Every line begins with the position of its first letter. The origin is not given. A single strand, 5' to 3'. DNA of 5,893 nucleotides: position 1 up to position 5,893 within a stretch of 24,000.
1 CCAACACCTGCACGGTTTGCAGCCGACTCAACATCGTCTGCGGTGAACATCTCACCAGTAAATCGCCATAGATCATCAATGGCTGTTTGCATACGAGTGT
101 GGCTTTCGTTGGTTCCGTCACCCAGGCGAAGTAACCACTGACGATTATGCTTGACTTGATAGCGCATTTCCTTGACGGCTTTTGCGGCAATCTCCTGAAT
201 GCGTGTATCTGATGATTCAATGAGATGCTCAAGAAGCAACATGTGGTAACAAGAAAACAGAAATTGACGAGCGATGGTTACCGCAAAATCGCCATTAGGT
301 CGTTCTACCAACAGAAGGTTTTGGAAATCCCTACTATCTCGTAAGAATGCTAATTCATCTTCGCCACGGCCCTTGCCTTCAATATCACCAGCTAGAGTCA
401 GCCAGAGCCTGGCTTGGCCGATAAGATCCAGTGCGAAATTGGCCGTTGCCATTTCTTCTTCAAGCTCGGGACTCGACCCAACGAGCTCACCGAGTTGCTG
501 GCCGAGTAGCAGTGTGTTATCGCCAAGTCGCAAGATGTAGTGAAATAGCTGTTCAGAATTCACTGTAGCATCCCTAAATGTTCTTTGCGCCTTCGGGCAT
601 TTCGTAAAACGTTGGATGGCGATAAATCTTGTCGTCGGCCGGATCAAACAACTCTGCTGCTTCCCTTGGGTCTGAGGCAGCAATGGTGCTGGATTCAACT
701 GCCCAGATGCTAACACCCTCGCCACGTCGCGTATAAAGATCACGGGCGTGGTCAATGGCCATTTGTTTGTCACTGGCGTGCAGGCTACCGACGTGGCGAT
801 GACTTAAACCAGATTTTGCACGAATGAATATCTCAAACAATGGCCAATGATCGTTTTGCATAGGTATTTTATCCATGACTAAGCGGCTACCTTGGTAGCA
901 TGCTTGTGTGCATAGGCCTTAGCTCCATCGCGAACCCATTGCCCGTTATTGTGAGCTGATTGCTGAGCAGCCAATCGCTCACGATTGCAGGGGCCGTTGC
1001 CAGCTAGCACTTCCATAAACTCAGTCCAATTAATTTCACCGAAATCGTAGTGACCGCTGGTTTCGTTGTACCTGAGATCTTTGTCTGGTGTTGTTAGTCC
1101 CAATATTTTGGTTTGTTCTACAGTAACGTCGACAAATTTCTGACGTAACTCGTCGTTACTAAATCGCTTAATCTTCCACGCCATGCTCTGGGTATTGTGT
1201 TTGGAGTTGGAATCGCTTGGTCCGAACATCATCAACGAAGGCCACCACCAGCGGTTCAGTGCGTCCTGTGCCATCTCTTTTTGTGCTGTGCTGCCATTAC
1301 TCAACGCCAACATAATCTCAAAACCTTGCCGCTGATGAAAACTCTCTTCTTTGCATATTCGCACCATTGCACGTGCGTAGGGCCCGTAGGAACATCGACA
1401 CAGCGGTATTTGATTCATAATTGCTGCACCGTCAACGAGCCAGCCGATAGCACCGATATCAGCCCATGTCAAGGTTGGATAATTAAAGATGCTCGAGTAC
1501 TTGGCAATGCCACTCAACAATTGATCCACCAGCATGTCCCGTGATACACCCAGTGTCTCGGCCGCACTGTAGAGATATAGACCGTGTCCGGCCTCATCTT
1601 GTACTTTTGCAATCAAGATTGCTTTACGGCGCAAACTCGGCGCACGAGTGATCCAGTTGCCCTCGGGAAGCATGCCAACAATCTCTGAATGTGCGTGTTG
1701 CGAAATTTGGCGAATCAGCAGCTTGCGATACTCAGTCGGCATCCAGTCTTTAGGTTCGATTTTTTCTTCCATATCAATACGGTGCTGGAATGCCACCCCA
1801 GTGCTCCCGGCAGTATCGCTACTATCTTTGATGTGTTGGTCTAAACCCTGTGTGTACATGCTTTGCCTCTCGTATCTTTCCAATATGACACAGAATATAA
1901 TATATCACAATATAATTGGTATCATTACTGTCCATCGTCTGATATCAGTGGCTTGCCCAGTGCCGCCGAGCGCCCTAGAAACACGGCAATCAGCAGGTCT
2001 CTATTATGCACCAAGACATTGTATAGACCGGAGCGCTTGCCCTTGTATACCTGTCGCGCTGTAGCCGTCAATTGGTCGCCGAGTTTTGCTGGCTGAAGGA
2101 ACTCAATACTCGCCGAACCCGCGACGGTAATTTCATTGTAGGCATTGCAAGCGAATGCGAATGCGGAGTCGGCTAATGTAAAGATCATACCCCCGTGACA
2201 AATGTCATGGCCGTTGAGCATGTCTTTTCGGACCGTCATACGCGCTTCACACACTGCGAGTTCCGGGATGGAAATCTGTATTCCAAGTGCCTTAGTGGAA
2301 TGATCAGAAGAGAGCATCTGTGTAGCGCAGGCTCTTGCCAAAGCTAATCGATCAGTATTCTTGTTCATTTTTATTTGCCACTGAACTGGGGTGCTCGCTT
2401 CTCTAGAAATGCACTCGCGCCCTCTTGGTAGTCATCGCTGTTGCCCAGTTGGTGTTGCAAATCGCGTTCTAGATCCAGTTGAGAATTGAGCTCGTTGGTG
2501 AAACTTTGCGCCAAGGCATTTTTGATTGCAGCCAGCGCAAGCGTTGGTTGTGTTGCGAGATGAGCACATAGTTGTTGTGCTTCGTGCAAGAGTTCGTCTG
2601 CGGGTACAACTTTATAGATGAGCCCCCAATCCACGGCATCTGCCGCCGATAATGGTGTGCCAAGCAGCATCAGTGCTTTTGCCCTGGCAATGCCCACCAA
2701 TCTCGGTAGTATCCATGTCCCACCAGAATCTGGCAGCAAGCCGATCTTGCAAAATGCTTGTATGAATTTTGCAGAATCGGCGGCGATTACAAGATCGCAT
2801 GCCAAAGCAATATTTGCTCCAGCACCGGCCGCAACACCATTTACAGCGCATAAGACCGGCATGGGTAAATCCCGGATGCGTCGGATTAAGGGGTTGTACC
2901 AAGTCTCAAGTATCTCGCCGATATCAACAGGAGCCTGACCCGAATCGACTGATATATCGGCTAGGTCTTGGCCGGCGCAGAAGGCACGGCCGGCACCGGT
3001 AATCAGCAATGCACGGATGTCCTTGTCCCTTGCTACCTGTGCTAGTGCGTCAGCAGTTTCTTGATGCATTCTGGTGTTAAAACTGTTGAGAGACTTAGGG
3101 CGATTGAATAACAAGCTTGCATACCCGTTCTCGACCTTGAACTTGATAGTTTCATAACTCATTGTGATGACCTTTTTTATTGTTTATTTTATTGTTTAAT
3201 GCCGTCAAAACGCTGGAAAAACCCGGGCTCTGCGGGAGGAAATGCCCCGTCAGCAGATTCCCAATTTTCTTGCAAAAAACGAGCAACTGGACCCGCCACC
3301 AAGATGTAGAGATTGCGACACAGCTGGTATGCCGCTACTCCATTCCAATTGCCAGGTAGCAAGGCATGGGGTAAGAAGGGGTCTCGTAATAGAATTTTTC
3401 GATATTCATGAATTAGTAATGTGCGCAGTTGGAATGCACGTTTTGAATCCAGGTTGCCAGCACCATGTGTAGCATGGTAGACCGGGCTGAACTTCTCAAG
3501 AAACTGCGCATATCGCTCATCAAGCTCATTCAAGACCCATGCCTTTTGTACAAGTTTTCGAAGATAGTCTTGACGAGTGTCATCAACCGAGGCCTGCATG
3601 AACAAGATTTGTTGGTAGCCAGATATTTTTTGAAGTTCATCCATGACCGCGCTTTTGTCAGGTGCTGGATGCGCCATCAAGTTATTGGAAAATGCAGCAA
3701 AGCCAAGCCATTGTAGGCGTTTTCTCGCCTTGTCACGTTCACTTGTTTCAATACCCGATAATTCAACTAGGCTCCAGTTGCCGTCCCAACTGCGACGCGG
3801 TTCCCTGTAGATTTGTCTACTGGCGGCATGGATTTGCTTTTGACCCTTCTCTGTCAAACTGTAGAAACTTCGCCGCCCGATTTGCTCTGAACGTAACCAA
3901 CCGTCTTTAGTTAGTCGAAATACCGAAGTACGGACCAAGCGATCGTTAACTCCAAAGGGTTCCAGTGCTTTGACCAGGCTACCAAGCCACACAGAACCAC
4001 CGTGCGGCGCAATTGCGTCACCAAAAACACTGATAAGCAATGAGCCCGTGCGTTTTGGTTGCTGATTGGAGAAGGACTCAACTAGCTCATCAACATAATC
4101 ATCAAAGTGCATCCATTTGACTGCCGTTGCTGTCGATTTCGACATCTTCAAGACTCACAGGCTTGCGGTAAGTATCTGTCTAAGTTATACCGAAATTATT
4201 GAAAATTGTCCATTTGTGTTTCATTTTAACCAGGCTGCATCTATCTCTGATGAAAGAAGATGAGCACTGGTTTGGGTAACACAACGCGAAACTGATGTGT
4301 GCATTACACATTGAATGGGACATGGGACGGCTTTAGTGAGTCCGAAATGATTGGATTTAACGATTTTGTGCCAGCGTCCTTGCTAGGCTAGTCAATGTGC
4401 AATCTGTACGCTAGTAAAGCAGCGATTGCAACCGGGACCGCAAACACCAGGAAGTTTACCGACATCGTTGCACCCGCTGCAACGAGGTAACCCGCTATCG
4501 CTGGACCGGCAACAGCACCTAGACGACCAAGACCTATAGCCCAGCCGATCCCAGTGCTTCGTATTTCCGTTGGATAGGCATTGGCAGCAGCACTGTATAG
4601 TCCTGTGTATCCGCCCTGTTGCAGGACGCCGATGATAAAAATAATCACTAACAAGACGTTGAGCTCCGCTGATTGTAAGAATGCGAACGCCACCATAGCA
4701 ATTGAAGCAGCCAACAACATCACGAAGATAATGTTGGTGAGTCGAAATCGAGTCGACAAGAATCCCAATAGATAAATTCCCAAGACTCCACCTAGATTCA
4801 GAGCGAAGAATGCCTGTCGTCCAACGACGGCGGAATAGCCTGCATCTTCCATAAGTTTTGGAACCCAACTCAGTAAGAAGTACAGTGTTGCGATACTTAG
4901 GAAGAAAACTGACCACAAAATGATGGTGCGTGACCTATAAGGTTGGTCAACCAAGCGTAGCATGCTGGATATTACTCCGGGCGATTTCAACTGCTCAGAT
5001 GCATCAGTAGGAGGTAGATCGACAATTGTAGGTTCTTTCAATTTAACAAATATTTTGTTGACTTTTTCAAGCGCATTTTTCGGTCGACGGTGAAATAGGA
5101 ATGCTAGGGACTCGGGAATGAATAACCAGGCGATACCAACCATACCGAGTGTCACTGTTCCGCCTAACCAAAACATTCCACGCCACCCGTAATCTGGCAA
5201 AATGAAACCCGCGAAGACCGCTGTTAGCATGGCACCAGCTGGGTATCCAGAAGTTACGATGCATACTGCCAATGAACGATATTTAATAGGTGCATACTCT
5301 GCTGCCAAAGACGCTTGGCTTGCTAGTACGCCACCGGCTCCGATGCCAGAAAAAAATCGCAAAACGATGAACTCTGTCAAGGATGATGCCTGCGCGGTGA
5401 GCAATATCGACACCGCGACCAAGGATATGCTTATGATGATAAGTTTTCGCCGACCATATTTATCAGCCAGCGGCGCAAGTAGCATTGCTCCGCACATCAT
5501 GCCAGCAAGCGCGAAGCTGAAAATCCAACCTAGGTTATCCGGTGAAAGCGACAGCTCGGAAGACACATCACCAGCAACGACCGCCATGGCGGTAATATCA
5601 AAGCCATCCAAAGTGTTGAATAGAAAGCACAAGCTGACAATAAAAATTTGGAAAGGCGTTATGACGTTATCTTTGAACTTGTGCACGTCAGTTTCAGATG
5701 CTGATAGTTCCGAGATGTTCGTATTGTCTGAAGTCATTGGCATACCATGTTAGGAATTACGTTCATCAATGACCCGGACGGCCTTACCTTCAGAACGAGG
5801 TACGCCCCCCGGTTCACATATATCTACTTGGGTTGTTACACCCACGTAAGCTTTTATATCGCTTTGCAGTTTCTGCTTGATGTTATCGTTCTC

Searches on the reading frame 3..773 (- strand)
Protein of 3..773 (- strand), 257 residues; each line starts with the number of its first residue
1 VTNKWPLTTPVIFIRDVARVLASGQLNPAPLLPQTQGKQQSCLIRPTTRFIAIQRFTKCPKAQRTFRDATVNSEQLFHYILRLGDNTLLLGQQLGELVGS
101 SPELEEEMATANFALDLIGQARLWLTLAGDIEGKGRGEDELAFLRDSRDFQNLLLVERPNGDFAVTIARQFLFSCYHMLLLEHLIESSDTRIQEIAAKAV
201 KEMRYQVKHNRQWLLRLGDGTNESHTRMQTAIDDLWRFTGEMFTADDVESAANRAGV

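Call 6: search_protein_families(library=pfam, proteins=[window:3-773:-])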
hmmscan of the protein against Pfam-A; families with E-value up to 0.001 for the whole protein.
window:3-773:- (257 aa): 1 family
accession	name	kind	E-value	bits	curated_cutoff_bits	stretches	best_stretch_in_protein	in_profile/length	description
PF05138.18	PaaA_PaaC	-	1.1e-67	228.5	28.5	1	70-256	12-198/263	Phenylacetic acid catabolic protein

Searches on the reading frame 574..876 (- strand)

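Call 6: search_protein_families(library=pfam, proteins=[window:574-876:-])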
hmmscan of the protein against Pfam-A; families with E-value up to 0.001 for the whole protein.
window:574-876:- (100 aa): 1 family
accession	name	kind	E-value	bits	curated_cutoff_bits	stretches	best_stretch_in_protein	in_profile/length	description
PF06243.16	PaaB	-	1.7e-39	134.4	27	1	11-96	2-87/89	Phenylacetic acid degradation B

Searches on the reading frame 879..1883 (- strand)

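Call 6: search_protein_families(library=pfam, proteins=[window:879-1883:-])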
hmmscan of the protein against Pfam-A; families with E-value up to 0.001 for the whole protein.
window:879-1883:- (334 aa): 1 family
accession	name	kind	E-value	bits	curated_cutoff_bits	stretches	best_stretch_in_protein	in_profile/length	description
PF05138.18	PaaA_PaaC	-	3.9e-96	321.7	28.5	1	40-316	3-263/263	Phenylacetic acid catabolic protein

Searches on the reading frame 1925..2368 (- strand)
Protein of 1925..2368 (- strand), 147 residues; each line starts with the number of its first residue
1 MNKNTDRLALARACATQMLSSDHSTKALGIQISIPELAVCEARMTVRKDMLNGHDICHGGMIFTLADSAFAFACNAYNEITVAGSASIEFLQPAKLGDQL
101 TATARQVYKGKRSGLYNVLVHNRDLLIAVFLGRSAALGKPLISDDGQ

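Call 6: search_protein_families(library=pfam, proteins=[window:1925-2368:-])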
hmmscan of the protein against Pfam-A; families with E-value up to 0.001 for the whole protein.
window:1925-2368:- (147 aa): 2 families
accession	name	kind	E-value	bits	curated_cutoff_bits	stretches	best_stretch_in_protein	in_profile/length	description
PF03061.28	4HBT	-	1.9e-14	54.2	20.6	1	56-124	3-74/79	Thioesterase superfamily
PF13622.12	4HBT_3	-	0.00082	20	24.3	0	53-127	8-75/83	Acyl-CoA thioesterase N-terminal domain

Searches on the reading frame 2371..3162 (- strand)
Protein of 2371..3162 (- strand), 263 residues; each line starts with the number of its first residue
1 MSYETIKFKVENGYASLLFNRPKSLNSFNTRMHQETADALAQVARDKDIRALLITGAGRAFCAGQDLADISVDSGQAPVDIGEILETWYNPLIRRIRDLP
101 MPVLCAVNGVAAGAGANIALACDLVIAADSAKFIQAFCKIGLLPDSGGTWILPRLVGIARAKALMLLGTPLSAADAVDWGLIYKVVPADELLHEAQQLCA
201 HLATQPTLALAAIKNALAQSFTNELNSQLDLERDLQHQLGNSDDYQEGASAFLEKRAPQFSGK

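Call 6: search_protein_families(library=pfam, proteins=[window:2371-3162:-])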
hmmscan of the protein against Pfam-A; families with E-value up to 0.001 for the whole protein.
window:2371-3162:- (263 aa): 2 families
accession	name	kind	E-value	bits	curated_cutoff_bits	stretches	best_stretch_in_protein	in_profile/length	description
PF00378.25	ECH_1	-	4.3e-71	239.6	27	1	11-262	3-250/251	Enoyl-CoA hydratase/isomerase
PF16113.10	ECH_2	-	5.9e-35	121.8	27.2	1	17-219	4-201/335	Enoyl-CoA hydratase/isomerase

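Call 71: search_protein_families(library=ncbifam, proteins=[window:2371-3162:-], max_evalue=0.00001)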
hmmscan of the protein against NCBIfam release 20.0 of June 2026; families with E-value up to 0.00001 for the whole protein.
window:2371-3162:- (263 aa): 72 families (the best 25 are shown)
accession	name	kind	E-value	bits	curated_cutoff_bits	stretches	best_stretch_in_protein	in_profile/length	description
TIGR02280.1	PaaB1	equivalog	2.3e-113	377.9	345.15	1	7-263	2-256/256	2-(1,2-epoxy-1,2-dihydrophenyl)acetyl-CoA isomerase PaaG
NF004635.0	PRK05981.1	equivalog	1.2e-83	280.7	351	1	1-263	1-266/266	enoyl-CoA hydratase/isomerase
NF050134.1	TdecoylIsomFabM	equivalog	2.6e-63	213.9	400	1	3-263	1-261/261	trans-2-decenoyl-ACP isomerase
NF046063.1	oxepin_alt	equivalog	3.9e-63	213.3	300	1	12-259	8-254/254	oxepin-CoA hydrolase, alternative type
NF005575.0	PRK07260.1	equivalog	2.3e-61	207.5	335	1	1-263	1-263/263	enoyl-CoA hydratase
NF005700.0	PRK07511.1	subfamily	1.6e-60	204.9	274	1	17-261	16-259/260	enoyl-CoA hydratase family protein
NF006699.0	PRK09245.1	subfamily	2.2e-60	204.2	354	1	12-262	11-265/266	crotonase/enoyl-CoA hydratase family protein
NF051848.1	EnCoAHydtEchA19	equivalog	2.1e-57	194.6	400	1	18-263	14-258/258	enoyl-CoA hydratase EchA19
NF006109.0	PRK08260.1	subfamily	1.1e-56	192.3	320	1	1-262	1-277/296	enoyl-CoA hydratase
NF006007.0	PRK08138.1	subfamily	1.6e-56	191.6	355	1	10-263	14-261/261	enoyl-CoA hydratase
NF004525.0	PRK05870.1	equivalog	8e-56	189.8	285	1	3-251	2-245/249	enoyl-CoA hydratase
NF006107.0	PRK08258.1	equivalog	4.5e-55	186.9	330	1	4-263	17-277/277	enoyl-CoA hydratase family protein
NF004517.0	PRK05862.1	equivalog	9.9e-55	185.8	396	1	1-261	1-255/257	enoyl-CoA hydratase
NF004725.0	PRK06072.1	equivalog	2.3e-54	184.8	293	1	6-263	2-248/248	enoyl-CoA hydratase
NF004857.0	PRK06210.1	equivalog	3.1e-54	184.2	341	1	2-262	6-274/275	enoyl-CoA hydratase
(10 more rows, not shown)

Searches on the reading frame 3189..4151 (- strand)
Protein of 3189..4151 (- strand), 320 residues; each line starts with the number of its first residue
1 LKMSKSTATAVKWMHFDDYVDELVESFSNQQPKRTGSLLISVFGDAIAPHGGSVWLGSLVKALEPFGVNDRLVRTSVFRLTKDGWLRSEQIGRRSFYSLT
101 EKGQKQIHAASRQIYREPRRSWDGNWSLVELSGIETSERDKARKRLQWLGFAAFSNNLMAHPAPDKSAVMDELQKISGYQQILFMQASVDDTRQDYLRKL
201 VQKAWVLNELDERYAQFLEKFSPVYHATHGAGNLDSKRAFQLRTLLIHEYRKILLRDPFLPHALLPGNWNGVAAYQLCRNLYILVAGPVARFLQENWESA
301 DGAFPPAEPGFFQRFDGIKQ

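Call 6: search_protein_families(library=pfam, proteins=[window:3189-4151:-])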
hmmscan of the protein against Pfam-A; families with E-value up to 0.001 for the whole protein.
window:3189-4151:- (320 aa): 3 families
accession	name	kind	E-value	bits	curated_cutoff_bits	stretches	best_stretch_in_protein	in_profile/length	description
PF07848.18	PaaX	-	2.1e-27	95.6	24.8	1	34-103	1-70/70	PaaX-like protein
PF08223.16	PaaX_C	-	3.9e-27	94.9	22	1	205-294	1-90/91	PaaX-like protein C-terminal domain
PF20803.2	PaaX_M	-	4e-08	33.7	24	1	120-194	2-78/83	PaaX protein central Cas2-like domain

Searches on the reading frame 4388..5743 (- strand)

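Call 6: search_protein_families(library=pfam, proteins=[window:4388-5743:-])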
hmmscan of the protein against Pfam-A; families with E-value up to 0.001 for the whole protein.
window:4388-5743:- (451 aa): 3 families
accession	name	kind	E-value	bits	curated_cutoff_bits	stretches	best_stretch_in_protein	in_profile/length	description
PF07690.21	MFS_1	-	1.1e-53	182.9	33.4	2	41-401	3-334/347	Major Facilitator Superfamily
PF00083.30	Sugar_tr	-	1.4e-25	90.5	22.3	1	70-446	47-434/452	Sugar (and other) transporter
PF06779.20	MFS_4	-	1.3e-06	28.5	26.3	1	62-210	21-172/364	Uncharacterised MFS-type transporter YbfB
